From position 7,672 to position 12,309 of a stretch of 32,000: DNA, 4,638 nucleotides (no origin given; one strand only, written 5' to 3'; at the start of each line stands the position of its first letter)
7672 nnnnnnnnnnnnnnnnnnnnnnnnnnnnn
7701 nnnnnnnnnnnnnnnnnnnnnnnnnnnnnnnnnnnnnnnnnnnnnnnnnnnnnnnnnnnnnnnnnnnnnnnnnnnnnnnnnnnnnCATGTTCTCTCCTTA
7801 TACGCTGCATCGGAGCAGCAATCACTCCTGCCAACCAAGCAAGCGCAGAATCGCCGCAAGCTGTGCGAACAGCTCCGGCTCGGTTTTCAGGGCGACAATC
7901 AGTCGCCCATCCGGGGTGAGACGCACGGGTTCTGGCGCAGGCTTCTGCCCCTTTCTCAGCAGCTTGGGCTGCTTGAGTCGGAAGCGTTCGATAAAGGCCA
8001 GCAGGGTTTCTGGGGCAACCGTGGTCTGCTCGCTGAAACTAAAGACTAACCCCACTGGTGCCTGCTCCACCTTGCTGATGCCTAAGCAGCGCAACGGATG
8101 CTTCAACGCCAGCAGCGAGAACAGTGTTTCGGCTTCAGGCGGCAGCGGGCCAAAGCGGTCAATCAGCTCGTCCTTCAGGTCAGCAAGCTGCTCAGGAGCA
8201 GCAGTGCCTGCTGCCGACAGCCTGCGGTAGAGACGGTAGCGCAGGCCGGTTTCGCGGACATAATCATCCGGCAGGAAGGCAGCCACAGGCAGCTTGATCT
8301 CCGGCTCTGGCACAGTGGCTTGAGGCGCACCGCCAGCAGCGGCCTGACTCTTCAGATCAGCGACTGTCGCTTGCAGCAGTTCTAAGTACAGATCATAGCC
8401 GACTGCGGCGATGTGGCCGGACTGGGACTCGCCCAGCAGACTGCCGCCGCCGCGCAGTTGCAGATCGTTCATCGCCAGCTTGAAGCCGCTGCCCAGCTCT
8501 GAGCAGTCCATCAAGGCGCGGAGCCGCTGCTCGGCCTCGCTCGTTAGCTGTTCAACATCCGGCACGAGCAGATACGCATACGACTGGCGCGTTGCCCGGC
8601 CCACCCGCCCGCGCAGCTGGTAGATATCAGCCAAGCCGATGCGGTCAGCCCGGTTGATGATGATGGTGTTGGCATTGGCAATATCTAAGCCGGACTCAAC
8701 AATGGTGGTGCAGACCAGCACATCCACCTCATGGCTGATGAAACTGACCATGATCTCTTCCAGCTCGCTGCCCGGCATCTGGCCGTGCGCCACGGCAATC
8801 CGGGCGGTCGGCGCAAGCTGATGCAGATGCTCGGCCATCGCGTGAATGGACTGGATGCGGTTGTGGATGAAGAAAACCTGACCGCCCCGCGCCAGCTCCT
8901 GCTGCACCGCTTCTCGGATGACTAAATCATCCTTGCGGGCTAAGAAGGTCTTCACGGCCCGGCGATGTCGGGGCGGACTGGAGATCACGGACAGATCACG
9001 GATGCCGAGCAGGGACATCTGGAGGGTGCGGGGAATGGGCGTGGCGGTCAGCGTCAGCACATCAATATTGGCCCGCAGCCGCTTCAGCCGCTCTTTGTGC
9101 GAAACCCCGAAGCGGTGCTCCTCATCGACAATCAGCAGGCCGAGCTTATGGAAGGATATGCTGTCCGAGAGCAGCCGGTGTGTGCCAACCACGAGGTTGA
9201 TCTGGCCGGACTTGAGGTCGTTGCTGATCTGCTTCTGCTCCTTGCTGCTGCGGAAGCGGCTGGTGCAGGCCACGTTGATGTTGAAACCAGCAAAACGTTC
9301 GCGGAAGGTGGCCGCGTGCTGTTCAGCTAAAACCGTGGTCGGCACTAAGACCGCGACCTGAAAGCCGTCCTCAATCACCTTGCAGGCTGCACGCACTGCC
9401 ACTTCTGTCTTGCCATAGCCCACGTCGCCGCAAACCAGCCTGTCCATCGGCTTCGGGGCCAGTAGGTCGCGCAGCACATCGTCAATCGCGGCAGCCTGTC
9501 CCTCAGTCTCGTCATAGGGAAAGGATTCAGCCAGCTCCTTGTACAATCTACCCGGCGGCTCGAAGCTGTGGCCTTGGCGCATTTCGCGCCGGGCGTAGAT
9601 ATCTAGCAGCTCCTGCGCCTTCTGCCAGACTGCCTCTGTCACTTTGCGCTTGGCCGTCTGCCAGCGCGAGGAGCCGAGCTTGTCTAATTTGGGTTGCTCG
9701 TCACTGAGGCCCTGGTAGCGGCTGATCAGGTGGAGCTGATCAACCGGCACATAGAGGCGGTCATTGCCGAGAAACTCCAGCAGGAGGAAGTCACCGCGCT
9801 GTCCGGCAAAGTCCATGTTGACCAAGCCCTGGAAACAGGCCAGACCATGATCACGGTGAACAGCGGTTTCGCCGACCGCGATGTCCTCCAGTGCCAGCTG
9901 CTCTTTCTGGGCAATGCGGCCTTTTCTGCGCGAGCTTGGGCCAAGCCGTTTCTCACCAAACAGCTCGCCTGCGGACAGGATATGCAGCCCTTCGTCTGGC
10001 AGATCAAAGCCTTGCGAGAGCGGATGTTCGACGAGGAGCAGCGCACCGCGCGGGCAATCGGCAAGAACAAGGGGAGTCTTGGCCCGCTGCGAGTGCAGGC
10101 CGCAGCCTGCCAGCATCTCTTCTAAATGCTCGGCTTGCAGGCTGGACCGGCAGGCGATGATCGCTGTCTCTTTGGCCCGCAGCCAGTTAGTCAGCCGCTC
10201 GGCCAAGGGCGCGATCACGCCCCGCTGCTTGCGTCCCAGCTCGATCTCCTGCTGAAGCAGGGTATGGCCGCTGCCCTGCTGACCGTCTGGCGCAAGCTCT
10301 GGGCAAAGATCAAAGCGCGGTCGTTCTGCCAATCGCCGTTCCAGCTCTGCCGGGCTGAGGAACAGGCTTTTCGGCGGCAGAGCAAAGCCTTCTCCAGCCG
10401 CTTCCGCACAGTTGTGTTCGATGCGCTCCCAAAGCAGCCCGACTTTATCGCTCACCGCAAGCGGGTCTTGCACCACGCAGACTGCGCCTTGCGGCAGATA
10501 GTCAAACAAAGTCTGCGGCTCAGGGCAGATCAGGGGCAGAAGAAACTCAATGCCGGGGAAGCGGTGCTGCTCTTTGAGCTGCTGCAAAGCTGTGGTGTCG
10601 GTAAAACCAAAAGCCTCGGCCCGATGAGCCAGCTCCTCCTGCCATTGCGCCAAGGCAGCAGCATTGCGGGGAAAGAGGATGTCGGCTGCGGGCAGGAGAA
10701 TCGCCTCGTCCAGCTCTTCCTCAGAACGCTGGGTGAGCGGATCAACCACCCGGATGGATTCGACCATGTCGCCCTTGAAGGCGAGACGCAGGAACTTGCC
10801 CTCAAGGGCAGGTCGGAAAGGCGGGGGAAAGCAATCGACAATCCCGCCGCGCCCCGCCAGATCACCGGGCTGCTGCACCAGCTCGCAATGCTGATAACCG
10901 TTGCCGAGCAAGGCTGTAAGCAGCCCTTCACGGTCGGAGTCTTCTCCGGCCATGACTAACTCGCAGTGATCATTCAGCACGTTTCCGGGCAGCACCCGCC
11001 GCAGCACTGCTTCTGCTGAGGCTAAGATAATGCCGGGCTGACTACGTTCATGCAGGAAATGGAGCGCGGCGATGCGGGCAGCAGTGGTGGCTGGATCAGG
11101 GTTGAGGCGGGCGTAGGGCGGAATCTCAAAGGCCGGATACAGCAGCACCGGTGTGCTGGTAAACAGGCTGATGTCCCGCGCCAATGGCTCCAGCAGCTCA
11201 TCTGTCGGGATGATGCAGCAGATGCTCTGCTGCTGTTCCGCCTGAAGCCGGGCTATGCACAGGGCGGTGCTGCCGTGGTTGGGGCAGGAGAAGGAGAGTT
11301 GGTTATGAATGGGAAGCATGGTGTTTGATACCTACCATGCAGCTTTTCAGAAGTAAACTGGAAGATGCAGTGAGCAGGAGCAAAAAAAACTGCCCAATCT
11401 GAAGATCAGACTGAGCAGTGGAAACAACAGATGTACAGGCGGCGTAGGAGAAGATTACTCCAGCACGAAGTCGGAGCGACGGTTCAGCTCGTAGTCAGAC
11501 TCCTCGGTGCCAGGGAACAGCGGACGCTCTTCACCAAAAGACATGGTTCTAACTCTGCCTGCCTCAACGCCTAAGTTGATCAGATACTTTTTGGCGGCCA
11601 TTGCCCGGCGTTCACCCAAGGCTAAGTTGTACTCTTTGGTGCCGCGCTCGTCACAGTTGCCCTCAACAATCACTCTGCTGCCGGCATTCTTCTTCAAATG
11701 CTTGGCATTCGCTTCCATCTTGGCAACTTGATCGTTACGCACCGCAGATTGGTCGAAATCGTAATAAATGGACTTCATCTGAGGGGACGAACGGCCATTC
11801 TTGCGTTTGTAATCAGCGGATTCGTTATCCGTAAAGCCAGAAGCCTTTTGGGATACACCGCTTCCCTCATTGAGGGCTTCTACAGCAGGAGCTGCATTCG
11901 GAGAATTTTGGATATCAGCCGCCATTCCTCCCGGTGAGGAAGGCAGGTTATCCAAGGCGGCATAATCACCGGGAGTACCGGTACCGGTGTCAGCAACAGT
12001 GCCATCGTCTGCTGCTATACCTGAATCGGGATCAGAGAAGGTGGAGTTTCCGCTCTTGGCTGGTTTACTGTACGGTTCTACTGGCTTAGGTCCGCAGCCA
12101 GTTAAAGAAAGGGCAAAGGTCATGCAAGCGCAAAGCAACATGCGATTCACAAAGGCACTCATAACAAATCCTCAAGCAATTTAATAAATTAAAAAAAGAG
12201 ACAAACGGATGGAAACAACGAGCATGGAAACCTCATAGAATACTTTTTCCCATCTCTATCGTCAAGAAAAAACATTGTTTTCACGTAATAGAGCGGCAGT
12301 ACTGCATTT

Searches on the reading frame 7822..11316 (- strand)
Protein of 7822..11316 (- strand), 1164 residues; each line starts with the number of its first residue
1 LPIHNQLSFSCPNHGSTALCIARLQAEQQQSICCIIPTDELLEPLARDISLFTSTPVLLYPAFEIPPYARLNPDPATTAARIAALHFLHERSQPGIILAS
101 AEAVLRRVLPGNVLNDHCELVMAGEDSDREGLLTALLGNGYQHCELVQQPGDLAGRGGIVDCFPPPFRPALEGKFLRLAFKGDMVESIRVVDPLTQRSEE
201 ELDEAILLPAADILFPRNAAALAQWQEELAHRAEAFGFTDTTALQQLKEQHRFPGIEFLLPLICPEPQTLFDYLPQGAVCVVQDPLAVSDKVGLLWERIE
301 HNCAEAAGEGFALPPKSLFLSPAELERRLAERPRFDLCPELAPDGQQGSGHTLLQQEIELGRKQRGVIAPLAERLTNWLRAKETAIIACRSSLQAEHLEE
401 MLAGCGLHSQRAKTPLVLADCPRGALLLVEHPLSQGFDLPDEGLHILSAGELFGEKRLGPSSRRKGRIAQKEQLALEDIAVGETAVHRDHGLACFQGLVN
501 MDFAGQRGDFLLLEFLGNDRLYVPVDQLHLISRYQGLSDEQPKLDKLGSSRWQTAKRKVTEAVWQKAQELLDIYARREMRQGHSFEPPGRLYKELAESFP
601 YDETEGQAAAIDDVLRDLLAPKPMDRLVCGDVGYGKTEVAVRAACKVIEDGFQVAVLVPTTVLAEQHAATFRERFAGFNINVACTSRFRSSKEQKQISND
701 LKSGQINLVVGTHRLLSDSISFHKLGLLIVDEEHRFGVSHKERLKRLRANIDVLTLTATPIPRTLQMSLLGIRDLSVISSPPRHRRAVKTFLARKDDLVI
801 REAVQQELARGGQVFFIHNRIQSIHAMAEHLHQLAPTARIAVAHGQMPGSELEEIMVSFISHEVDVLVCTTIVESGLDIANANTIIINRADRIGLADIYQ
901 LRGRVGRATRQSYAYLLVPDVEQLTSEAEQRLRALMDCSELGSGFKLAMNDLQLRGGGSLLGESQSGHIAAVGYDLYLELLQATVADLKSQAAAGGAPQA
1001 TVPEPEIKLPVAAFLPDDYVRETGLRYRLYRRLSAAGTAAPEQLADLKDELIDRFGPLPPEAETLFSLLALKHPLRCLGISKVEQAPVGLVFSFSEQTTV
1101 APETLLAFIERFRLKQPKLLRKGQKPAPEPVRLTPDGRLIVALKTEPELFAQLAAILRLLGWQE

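Call 18: search_protein_families(library=pfam, proteins=[window:7822-11316:-], max_evalue=0.001)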
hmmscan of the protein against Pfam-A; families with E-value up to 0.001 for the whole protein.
window:7822-11316:- (1164 aa): 7 families
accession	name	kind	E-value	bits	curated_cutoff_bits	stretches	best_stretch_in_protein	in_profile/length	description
PF00270.35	DEAD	-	3.3e-28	99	26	1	604-766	1-165/167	DEAD/DEAH box helicase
PF03461.20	TRCF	-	1.9e-22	79.8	25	1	1009-1104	1-94/95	TRCF domain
PF00271.37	Helicase_C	-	2e-21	76.7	23.5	1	803-908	5-109/110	Helicase conserved C-terminal domain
PF02559.22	CarD_TRCF_RID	-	1e-14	54.8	23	1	481-534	3-56/57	CarD-like/TRCF RID domain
PF17757.6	UvrB_inter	-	2.1e-14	53.8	22.9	1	123-211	5-89/91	UvrB interaction domain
PF04851.21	ResIII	-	1.5e-11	44.9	22.5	1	606-760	7-162/164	Type III restriction enzyme, res subunit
PF22590.2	Cas3-like_C_2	-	0.00011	22.9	27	1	811-909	2-105/106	CRISPR-associated nuclease/helicase Cas3, C-terminal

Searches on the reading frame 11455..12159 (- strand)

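Call 18: search_protein_families(library=pfam, proteins=[window:11455-12159:-], max_evalue=0.001)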
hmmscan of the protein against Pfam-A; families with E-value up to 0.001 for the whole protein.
window:11455-12159:- (234 aa): 1 family
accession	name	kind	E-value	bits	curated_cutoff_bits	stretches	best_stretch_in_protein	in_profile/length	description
PF00691.25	OmpA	-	2.2e-17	63.7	27.2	1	132-226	1-97/98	OmpA family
